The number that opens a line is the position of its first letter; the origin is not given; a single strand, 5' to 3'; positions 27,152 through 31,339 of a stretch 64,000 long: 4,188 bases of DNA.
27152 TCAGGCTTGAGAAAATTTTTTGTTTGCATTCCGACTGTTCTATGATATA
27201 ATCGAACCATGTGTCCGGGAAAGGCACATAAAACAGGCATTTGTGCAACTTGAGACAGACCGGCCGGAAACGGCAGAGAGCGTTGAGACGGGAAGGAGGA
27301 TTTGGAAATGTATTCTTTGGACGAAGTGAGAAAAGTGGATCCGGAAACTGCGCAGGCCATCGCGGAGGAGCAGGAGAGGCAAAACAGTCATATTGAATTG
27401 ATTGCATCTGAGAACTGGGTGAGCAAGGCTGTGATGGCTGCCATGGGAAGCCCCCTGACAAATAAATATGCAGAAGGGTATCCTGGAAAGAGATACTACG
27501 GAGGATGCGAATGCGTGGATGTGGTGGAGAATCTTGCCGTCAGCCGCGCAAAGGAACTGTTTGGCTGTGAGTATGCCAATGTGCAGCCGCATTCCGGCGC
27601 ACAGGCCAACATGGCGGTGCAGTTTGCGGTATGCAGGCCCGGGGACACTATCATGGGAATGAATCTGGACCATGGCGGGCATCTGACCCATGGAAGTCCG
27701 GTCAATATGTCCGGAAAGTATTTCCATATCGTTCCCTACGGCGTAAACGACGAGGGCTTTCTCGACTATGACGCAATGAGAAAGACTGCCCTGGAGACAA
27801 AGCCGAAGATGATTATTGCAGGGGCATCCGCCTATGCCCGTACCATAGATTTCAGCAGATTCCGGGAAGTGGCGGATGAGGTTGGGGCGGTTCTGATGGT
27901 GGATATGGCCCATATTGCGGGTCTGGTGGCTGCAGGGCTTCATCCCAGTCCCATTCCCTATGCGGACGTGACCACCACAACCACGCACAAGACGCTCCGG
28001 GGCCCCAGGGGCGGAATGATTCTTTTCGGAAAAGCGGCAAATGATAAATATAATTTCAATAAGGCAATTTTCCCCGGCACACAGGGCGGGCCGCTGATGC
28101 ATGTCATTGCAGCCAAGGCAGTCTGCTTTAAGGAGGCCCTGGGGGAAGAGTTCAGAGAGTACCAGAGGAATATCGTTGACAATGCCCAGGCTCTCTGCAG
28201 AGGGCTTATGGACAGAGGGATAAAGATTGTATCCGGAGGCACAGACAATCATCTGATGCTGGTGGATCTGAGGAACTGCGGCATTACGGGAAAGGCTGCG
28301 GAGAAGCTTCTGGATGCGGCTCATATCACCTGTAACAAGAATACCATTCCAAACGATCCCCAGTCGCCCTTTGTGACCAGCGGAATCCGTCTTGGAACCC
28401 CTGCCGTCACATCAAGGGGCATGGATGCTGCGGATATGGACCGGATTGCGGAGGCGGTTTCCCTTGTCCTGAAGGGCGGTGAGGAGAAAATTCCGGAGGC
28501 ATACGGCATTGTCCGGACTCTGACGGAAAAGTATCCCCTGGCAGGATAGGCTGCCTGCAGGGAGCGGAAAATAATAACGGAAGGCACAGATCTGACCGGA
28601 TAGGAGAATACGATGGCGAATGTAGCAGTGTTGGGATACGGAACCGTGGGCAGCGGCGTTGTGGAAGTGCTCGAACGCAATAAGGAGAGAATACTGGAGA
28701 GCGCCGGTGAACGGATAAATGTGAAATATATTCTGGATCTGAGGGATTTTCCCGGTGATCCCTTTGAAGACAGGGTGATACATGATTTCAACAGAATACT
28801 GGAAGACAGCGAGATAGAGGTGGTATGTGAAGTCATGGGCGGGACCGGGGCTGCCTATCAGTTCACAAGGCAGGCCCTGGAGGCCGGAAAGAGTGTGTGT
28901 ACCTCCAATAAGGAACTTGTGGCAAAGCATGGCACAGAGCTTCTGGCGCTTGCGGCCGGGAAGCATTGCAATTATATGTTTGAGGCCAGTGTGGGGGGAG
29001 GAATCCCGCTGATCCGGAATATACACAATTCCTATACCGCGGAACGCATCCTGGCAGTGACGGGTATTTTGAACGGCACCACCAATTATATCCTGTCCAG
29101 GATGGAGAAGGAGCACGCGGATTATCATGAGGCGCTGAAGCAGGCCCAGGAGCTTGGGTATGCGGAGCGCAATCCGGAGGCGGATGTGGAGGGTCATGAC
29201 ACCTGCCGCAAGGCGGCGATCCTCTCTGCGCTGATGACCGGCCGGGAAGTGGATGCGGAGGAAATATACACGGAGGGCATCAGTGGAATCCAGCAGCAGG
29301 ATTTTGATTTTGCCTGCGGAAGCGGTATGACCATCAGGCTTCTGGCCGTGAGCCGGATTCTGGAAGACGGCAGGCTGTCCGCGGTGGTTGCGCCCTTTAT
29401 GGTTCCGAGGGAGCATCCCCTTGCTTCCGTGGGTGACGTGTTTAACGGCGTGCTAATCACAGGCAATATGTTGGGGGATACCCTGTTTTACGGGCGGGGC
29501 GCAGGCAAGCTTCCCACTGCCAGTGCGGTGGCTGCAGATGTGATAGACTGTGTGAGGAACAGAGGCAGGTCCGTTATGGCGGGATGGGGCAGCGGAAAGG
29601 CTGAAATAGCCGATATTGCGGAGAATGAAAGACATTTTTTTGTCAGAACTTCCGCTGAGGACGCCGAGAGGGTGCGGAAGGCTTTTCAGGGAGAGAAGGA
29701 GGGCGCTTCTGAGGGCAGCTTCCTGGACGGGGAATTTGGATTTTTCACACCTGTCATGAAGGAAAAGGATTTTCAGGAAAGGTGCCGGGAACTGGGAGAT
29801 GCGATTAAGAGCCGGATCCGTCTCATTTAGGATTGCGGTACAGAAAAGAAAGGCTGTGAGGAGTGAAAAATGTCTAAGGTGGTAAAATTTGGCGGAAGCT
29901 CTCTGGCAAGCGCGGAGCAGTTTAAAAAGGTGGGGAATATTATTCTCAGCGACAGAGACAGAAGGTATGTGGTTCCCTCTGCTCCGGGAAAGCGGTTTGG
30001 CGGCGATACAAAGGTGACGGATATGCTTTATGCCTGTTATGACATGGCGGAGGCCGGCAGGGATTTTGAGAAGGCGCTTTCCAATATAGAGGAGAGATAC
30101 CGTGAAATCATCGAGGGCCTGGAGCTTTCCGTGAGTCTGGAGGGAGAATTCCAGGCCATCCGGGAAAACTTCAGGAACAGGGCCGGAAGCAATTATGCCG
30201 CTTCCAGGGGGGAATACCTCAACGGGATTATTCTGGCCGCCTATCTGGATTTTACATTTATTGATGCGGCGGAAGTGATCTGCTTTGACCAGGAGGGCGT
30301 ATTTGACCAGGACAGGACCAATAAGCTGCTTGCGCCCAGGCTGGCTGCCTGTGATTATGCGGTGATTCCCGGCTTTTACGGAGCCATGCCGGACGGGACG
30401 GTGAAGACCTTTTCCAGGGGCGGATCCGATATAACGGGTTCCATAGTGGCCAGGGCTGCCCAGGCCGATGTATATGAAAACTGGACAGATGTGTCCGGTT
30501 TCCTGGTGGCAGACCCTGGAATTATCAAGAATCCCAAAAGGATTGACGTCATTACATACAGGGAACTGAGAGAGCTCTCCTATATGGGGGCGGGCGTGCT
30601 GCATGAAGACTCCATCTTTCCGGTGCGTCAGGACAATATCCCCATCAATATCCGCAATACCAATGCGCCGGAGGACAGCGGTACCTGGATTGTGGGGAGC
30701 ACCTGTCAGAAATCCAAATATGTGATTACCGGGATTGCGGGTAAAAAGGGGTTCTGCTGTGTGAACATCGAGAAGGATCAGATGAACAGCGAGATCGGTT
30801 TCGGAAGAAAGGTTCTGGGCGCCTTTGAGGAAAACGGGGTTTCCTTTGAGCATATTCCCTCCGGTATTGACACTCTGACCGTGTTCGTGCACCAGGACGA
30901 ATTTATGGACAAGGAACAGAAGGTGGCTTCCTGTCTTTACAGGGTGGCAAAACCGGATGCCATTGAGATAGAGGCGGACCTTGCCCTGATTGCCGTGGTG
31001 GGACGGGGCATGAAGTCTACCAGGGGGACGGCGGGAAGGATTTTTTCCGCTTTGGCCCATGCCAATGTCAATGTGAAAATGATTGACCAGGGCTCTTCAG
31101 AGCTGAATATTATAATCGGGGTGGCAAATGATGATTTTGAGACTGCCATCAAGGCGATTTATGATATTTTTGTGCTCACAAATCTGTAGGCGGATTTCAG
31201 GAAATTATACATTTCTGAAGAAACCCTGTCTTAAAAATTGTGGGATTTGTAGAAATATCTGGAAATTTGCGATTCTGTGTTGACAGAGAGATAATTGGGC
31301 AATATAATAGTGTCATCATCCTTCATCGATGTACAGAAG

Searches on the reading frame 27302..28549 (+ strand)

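Call 9: search_protein_families(library=pfam, proteins=[window:27302-28549:+])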
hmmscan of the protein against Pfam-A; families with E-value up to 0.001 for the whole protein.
window:27302-28549:+ (415 aa): 3 families
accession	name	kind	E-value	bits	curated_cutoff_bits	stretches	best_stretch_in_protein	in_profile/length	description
PF00464.25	SHMT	-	8.2e-174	578.3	27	1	10-385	2-398/399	Serine hydroxymethyltransferase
PF00155.27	Aminotran_1_2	-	1.5e-08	34.7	19.7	1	90-375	64-355/361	Aminotransferase class I and II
PF01212.27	Beta_elim_lyase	-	1.2e-05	25.3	27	1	81-288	39-234/288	Beta-eliminating lyase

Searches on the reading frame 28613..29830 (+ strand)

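Call 9: search_protein_families(library=pfam, proteins=[window:28613-29830:+])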
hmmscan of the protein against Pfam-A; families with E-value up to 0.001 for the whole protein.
window:28613-29830:+ (405 aa): 2 families
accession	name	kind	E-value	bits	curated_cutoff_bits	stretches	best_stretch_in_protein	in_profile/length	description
PF00742.24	Homoserine_dh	-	1.9e-60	204.1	22.9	1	132-311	1-173/173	Homoserine dehydrogenase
PF03447.22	NAD_binding_3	-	1e-11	46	24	1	8-124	1-116/116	Homoserine dehydrogenase, NAD binding domain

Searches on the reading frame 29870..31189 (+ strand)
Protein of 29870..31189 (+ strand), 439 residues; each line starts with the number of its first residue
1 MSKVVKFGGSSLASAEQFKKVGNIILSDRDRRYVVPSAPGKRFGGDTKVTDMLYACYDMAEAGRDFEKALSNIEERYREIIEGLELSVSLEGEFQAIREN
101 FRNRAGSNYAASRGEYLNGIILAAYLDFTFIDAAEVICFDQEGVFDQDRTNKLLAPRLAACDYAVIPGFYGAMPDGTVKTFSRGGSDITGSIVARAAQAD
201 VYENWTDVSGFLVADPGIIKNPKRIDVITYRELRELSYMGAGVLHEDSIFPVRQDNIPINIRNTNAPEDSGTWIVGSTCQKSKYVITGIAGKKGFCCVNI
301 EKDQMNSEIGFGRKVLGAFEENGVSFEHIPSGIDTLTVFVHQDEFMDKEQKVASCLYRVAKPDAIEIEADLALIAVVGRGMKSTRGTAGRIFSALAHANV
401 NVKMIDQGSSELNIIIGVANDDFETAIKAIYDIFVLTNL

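Call 9: search_protein_families(library=pfam, proteins=[window:29870-31189:+])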
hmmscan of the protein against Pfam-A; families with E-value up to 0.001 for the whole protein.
window:29870-31189:+ (439 aa): 4 families
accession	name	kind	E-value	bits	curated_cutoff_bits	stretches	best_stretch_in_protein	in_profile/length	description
PF00696.33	AA_kinase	-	5.9e-29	101.9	24.9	1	3-263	3-234/234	Amino acid kinase family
PF22468.2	ACT_9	-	2.3e-26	91.8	27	1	374-434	1-61/61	ACT domain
PF01842.31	ACT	-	6.8e-09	35.8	27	1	381-432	7-63/66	ACT domain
PF13840.12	ACT_7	-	2.6e-07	30.8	27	1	367-430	2-63/65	ACT domain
